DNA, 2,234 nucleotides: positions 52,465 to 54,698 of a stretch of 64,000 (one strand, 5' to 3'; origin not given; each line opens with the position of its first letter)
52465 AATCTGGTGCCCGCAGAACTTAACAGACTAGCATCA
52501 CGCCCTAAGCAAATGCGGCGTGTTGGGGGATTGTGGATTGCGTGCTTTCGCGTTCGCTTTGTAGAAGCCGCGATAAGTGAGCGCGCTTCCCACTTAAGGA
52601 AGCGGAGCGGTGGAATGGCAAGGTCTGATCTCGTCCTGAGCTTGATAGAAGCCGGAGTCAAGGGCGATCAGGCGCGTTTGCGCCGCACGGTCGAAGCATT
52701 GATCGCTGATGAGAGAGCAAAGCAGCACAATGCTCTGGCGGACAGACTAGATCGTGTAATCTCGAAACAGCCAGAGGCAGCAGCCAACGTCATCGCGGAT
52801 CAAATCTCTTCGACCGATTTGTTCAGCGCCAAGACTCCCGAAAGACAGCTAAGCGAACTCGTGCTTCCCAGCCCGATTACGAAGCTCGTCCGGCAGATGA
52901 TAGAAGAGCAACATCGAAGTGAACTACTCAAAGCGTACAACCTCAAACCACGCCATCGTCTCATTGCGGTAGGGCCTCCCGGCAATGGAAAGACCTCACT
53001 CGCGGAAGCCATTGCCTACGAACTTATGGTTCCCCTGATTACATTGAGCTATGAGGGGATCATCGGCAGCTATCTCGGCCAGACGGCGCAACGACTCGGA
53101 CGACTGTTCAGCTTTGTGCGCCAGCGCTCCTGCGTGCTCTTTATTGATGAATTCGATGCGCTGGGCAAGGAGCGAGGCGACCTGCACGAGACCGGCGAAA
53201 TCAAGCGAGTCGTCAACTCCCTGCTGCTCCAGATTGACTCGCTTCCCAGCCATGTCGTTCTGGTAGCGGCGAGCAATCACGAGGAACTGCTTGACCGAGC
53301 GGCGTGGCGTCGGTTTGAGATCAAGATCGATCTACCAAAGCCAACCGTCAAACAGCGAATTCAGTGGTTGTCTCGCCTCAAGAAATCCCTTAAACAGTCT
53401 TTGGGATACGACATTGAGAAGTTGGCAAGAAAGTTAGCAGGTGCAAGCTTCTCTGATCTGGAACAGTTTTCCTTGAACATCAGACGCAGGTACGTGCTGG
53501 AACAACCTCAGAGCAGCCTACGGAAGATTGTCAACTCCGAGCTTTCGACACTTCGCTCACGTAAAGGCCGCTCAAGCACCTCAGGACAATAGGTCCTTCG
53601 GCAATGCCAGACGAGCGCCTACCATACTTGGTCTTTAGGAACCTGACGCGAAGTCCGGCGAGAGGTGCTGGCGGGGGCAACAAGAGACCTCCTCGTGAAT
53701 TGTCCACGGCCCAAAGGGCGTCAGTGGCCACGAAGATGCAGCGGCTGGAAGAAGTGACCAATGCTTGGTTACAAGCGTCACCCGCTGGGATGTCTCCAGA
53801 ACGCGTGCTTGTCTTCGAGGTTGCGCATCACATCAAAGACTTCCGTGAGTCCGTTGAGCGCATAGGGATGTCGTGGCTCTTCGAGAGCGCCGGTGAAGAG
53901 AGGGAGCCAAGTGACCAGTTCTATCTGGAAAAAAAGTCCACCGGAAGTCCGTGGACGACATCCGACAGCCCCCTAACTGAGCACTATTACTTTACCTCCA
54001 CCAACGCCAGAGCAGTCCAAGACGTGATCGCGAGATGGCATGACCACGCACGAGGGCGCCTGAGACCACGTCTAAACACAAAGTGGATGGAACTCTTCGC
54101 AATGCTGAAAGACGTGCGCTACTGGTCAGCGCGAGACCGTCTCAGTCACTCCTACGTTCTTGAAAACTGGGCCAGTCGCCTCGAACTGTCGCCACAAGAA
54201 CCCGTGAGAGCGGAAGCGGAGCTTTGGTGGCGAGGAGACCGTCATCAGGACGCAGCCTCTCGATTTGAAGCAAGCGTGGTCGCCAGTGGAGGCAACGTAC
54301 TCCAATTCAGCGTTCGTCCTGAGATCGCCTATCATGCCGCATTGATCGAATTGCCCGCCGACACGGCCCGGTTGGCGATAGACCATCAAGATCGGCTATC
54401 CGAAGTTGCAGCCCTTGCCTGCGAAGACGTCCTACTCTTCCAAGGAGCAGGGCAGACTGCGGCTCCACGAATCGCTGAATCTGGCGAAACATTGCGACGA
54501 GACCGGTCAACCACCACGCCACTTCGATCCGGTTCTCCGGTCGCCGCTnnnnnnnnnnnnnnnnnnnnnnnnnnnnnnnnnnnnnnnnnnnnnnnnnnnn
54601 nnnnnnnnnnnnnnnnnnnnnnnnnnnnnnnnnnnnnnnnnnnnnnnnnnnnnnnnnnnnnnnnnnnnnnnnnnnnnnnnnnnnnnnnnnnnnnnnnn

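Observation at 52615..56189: AAA+ ATPase + cytosolic S8 peptidase two-gene module (IetAS-like defence architecture)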

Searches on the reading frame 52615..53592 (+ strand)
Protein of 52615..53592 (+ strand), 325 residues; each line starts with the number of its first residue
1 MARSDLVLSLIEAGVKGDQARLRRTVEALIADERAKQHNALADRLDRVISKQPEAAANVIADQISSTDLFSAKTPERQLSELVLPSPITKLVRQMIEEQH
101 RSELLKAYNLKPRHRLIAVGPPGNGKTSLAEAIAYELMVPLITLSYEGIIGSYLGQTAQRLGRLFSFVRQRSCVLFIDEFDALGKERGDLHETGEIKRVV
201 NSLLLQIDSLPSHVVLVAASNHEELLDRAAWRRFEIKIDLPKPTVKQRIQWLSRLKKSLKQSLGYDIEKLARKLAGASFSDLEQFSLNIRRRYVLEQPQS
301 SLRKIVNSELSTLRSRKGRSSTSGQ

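Call 3: search_protein_families(library=padloc, proteins=[window:52615-53592:+], max_evalue=0.01)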
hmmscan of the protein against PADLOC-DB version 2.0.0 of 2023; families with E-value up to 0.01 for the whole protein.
window:52615-53592:+ (325 aa): 8 families
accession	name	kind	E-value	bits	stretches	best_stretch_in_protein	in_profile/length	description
PDLC04232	IetA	-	2.5e-139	462.3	1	1-319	1-322/330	-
PDLC04231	IetA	-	2.6e-83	277.8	1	1-248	1-252/262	-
PDLC02196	IetA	-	3.1e-81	271.7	1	4-312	4-321/374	-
PDLC02195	IetA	-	6.5e-73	244.3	1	61-308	83-332/395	-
PDLC00914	TRIP13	-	3.9e-13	47.5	1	97-282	54-262/302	TRIP13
PDLC00915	TRIP13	-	6.8e-13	46.7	1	70-272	19-239/302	TRIP13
PDLC04140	mad8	-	6.6e-06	23.8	1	103-280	15-133/314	mads_8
PDLC05079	PDC-S73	-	0.0066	13.3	1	109-137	187-215/752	-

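Call 4: search_protein_families(library=pfam, proteins=[window:52615-53592:+], max_evalue=0.01)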
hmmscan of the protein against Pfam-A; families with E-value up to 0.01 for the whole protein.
window:52615-53592:+ (325 aa): 7 families
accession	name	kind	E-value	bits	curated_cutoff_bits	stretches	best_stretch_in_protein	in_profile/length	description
PF00004.35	AAA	-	2e-29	103.1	21.2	1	118-241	3-130/131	ATPase family associated with various cellular activities (AAA)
PF20720.3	nSTAND3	-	3.8e-05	23.9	27.2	1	110-213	14-104/155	Novel STAND NTPase 3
PF05496.18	RuvB_N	-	0.00012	22.3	27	1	115-185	35-98/159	Holliday junction DNA helicase RuvB P-loop domain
PF13401.12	AAA_22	-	0.00045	21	27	1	92-189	22-97/130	AAA domain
PF07728.20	AAA_5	-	0.00094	19.6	22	1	117-185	3-80/139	AAA domain (dynein-related subfamily)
PF01078.27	Mg_chelatase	-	0.0019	18.1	20.3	0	113-135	22-44/207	Magnesium chelatase, subunit ChlI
PF05729.18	NACHT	-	0.0026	18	26.7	0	116-137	3-24/167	NACHT domain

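Call 5: search_protein_families(library=ncbifam, proteins=[window:52615-53592:+], max_evalue=0.01)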
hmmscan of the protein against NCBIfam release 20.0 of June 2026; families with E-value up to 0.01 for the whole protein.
window:52615-53592:+ (325 aa): 25 families
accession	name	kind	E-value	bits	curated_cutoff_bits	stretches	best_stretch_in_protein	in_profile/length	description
NF042959.1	IteA_antiphage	equivalog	2.4e-69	234.2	510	1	8-304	8-315/367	anti-phage ATPase IteA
TIGR01241.2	FtsH_fam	equivalog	1e-27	97.2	600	1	117-284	199-373/598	ATP-dependent zinc metalloprotease FtsH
NF003069.1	PRK03992.1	subfamily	6.9e-25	88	500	1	100-284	152-343/379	proteasome-activating nucleotidase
TIGR01243.1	CDC48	subfamily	1.9e-23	82.7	802.65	1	102-285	476-664/733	CDC48 family AAA ATPase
TIGR01242.2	TIGR01242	subfamily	2e-23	83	500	1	100-284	135-326/362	proteasome-activating nucleotidase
NF041006.2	cell_div_CdvC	equivalog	6.2e-22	78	650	1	44-293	67-322/370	cell division protein CdvC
NF047747.1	PrtsmActNtasePan2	equivalog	1e-20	74.4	700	1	92-285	163-364/397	proteasome-activating nucleotidase Pan2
NF008004.0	PRK10733.1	equivalog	6.3e-20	70.7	1008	1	114-283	186-362/644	ATP-dependent zinc metalloprotease FtsH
NF047748.1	PrtsmActNtasePan1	equivalog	2.1e-19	69.9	750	1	100-283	169-359/405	proteasome-activating nucleotidase Pan1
TIGR03689.1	pup_AAA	equivalog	2.3e-14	53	504.75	1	100-254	203-376/512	proteasome ATPase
TIGR03922.1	T7SS_EccA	equivalog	1.8e-07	30.1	466.65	1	113-224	313-427/557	type VII secretion AAA-ATPase EccA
NF003229.0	PRK04195.1-5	equivalog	2.1e-07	30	280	1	89-201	17-132/413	replication factor C large subunit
TIGR02881.1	spore_V_K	equivalog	8.4e-07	28.3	422.95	1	96-273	27-209/261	stage V sporulation protein K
TIGR00635.1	ruvB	equivalog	9.3e-06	24.9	299.05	1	113-185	31-95/305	Holliday junction branch migration DNA helicase RuvB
NF000868.0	PRK00080.1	equivalog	4.4e-05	22.5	282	1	114-184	52-115/330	Holliday junction branch migration DNA helicase RuvB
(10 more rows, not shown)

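Call 18: search_solved_structures(query=window:52615-53592:+, max_evalue=1e-10)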
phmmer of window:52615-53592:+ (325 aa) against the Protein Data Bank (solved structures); distinct sequences matched with E-value up to 1e-10: 262 (the best 60 are shown).
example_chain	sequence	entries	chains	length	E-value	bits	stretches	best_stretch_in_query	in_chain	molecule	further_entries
7wub_C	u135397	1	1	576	1.2e-43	153.1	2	92-304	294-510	Transitional endoplasmic reticulum ATPase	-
7wub_D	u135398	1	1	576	1.3e-43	152.9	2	92-304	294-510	Transitional endoplasmic reticulum ATPase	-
6mck_A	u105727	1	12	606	1.6e-43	152.6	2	92-304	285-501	Transitional endoplasmic reticulum ATPase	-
5c18_A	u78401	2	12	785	3.1e-43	151.7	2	93-307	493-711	Transitional endoplasmic reticulum ATPase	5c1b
7rlj_A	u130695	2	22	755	3.6e-43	151.5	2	93-304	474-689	Transitional endoplasmic reticulum ATPase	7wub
8yka_A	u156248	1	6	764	3.7e-43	151.5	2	93-304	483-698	Transitional endoplasmic reticulum ATPase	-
7rlf_A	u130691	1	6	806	4e-43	151.3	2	92-304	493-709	Transitional endoplasmic reticulum ATPase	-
7y4w_A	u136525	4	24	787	4.2e-43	151.3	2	93-304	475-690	Transitional endoplasmic reticulum ATPase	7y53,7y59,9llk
7rld_A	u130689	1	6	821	4.3e-43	151.2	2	92-304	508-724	Transitional endoplasmic reticulum ATPase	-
7mdm_B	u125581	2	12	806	4.3e-43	151.2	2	93-304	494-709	Transitional endoplasmic reticulum ATPase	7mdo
7bp8_A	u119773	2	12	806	4.3e-43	151.2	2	93-304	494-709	Transitional endoplasmic reticulum ATPase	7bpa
7l5w_A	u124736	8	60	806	4.3e-43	151.2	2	93-304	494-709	Transitional endoplasmic reticulum ATPase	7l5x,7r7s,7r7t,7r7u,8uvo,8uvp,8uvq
5c19_A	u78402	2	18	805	4.3e-43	151.2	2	93-304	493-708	Transitional endoplasmic reticulum ATPase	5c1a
10qq_A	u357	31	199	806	4.4e-43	151.2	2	93-304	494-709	Transitional endoplasmic reticulum ATPase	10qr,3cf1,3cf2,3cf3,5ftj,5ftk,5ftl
7k57_A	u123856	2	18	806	4.4e-43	151.2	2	93-304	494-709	Transitional endoplasmic reticulum ATPase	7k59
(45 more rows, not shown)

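Call 24: search_dna_similar(query=window:52615-53592:+, collection=plasmids, mode=protein, max_rows=60, max_evalue=1e-30)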
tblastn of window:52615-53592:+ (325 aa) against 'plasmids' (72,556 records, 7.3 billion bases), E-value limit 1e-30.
Records with a match: 556; places in all: 561; records where one place covers at least 80% of the query: 111.
Best place of each record, by identity: <60% 556.
By first word of the organism name: Klebsiella 202; Rhizobium 68; Agrobacterium 56; Bradyrhizobium 36; Burkholderia 26; Enterobacter 13; Enterococcus 10; Rhodococcus 8; Pseudomonas 7; Sulfitobacter 6; and 69 more.
By predicted mobility (MOB-suite, as given by PLSDB): conjugative 373; non-mobilizable 145; mobilizable 38.
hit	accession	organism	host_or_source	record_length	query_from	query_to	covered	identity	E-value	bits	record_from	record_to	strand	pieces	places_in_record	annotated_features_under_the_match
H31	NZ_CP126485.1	Kocuria rosea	mixed culture,an irradiated device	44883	1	314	97%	54.1%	7e-97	320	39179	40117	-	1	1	ATP-binding protein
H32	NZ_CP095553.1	Gordonia hongkongensis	single cell,the blood culture and the ...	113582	1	325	100%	52.3%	1e-95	316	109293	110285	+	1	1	ATP-binding protein | S8 family peptidase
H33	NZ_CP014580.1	Paraburkholderia phytofirmans OLGA172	-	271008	1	316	97%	53.6%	2e-100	330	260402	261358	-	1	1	ATP-binding protein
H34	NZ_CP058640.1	Rhodococcus sp. ZPP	cell culture,soil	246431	1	314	97%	50.9%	5e-96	318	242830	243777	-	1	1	ATP-binding protein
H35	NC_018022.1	Mycolicibacterium chubuense NBB4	-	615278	1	310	95%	50.5%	8e-93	308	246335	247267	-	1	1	ATP-binding protein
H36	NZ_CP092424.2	Mycobacterium lentiflavum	-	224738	1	310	95%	50.3%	2e-91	304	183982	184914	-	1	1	ATP-binding protein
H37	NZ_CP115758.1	Paracoccus sp. SCSIO 75233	cell culture,sediment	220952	1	318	98%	48.9%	5e-91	303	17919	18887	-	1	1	ATP-binding protein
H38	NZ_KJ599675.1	Micrococcus sp. A7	-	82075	1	325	100%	47.6%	8e-94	311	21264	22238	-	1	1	ATP-binding protein | S8 family peptidase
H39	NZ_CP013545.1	Rhizobium phaseoli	Phaseolus vulgaris,Whole ...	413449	1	325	100%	47.5%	3e-91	304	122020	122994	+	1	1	ATP-binding protein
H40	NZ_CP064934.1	Rhizobium phaseoli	Phaseolus vulgaris,single cell,soil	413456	1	325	100%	47.5%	3e-91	304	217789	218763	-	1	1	ATP-binding protein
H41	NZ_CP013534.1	Rhizobium phaseoli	Phaseolus vulgaris,Whole ...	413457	1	325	100%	47.5%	3e-91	304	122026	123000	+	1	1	ATP-binding protein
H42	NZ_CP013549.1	Rhizobium phaseoli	Phaseolus vulgaris,Whole ...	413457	1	325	100%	47.5%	3e-91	304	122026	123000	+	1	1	ATP-binding protein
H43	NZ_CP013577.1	Rhizobium phaseoli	Phaseolus vulgaris,Whole ...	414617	1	325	100%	47.5%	3e-91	304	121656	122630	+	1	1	ATP-binding protein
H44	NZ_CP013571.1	Rhizobium phaseoli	Phaseolus vulgaris,Whole ...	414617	1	325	100%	47.5%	3e-91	304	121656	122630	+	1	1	ATP-binding protein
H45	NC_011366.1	Rhizobium leguminosarum bv. trifolii WSM2304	-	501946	1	325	100%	47.2%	3e-90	301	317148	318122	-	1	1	ATP-binding protein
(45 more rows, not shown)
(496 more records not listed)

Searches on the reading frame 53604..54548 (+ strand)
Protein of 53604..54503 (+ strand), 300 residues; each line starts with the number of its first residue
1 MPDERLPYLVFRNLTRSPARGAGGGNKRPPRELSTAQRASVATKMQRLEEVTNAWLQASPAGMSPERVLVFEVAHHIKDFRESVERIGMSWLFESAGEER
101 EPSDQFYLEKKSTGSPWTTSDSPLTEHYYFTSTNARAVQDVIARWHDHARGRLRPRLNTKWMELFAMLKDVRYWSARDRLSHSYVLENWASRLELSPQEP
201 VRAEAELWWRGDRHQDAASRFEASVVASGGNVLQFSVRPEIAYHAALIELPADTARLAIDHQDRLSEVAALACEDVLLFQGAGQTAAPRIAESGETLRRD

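Call 54: predict_structure(alignment_id=A2)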
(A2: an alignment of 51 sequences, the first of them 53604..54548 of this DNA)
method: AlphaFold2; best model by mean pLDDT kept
length: 315 residues; sequences in the alignment: 51
mean_pLDDT: 75.8   pTM: 0.64
mean pLDDT of the five models: 75.8, 73.7, 73.5, 72.5, 70.7
residues with pLDDT >= 90: 123; 70-90: 79; 50-70: 51; < 50: 62
segments of 3 or more residues with pLDDT < 50: 1-23, 98-112, 293-304
pLDDT, mean of each block of 10 residues (from residue 1): 33 37 55 82 79 56 64 88 87 53 44 50 70 84 95 88 93 91 92 97 93 90 97 94 93 97 94 93 63 47 58 56
secondary structure, 60 per line:
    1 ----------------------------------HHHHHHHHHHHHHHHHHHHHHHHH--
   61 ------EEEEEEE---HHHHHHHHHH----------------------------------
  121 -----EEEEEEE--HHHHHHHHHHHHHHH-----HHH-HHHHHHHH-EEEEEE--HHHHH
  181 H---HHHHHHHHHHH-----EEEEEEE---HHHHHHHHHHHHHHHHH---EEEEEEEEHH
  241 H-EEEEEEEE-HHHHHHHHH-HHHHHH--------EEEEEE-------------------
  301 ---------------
elements in order: H35-58 E67-73 H77-86 E126-132 H135-149 H159-166 E168-173 H176-181 H185-195 E201-207 H211-227 E231-238 E243-250 H252-260 H262-267 E276-281

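Call 57: fold_search(model_id=the predicted structure, library=pdb)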
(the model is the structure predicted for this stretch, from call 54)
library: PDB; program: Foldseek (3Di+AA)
matches with E <= 10: 1186; with E <= 0.001: 0
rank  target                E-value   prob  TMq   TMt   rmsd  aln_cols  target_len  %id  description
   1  2f1f_A                1.9e-03  0.87  0.17  0.29  17.1       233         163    9  Crystal structure of the regulatory subunit of acetohydroxyacid synthase isozyme III from E. coli (released 2006-01-24)
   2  2npf_A                1.2e-02  1.00  0.19  0.08   3.8        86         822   17  Structure of eEF2 in complex with moriniafungin (released 2006-11-14)
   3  6u9d_C                1.3e-02  0.47  0.17  0.19  12.8       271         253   11  Saccharomyces cerevisiae acetohydroxyacid synthase (released 2020-07-15)
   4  3cb4_A                1.4e-02  0.47  0.17  0.11  12.6       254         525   12  The Crystal Structure of LepA (released 2008-03-18)
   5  6u9d_W                1.4e-02  0.41  0.18  0.21  23.0       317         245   10  Saccharomyces cerevisiae acetohydroxyacid synthase (released 2020-07-15)
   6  5jup_DC               1.5e-02  0.96  0.17  0.07   7.6        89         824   15  Saccharomyces cerevisiae 80S ribosome bound with elongation factor eEF2-GDP-sordarin and Taura Syndrome Virus IRES, S (released 2016-10-05)
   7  2npf_B                1.7e-02  0.99  0.18  0.08   3.9        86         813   15  Structure of eEF2 in complex with moriniafungin (released 2006-11-14)
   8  6u9d_K                1.7e-02  0.30  0.15  0.18  16.0       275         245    9  Saccharomyces cerevisiae acetohydroxyacid synthase (released 2020-07-15)
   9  5it7_1                2.1e-02  0.80  0.17  0.07  14.1       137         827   12  Structure of the Kluyveromyces lactis 80S ribosome in complex with the cricket paralysis virus IRES and eEF2 (released 2016-05-18)
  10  6ner_G                2.1e-02  0.44  0.18  0.27  19.2       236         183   14  Synthetic Haliangium ochraceum BMC shell (released 2019-04-03)
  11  4nwn_M                2.5e-02  0.69  0.23  0.33  12.7       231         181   12  Computationally Designed Two-Component Self-Assembling Tetrahedral Cage T32-28 (released 2014-05-28)
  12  4rbt_A                2.7e-02  0.99  0.21  0.59   5.5       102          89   11  PduA K26A S40L mutant, from Salmonella enterica serovar Typhimurium LT2 (released 2015-02-18)
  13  7mpv_I                2.7e-02  0.97  0.18  0.56   5.1        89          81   10  CmcC from Type II Cut MCP (released 2021-09-08)
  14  6not_B                2.7e-02  0.30  0.18  0.09  15.2       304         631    6  Crystal structure of a full length elongation factor G (EF-G) from Rickettsia prowazekii (released 2019-01-30)
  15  4qie_H                2.9e-02  0.98  0.20  0.57   4.8       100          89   12  Crystal Structure of PduA with edge mutation K26D (released 2015-06-10)
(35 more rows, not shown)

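Call 60: search_protein_representatives(protein=window:53604-54503:+)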
Query: 300 residues. Proteins with E-value up to 0.001 (for the whole library): 871; up to 1e-10: 596; up to 1e-30: 12. The best 150 are listed.
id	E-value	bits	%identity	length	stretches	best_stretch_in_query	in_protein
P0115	9.2e-34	133.6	34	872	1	1-287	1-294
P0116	2.3e-33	132.3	37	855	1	4-288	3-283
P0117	4.5e-33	131.4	38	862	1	1-286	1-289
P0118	1.4e-32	129.7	37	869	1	56-286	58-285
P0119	1.6e-32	129.5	37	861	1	22-271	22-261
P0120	8.0e-32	127.2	35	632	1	12-289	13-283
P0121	4.3e-31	124.8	35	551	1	15-287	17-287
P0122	5.2e-31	124.6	34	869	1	14-290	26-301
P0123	5.2e-31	124.6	33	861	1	19-296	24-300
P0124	6.5e-31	124.3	36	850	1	6-293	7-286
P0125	8.3e-31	123.9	33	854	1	5-295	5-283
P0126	8.8e-31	123.8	36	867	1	7-286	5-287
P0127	3.0e-30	122.1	36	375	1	4-290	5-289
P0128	3.2e-30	122.0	35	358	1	37-282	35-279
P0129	4.2e-30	121.6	37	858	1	6-286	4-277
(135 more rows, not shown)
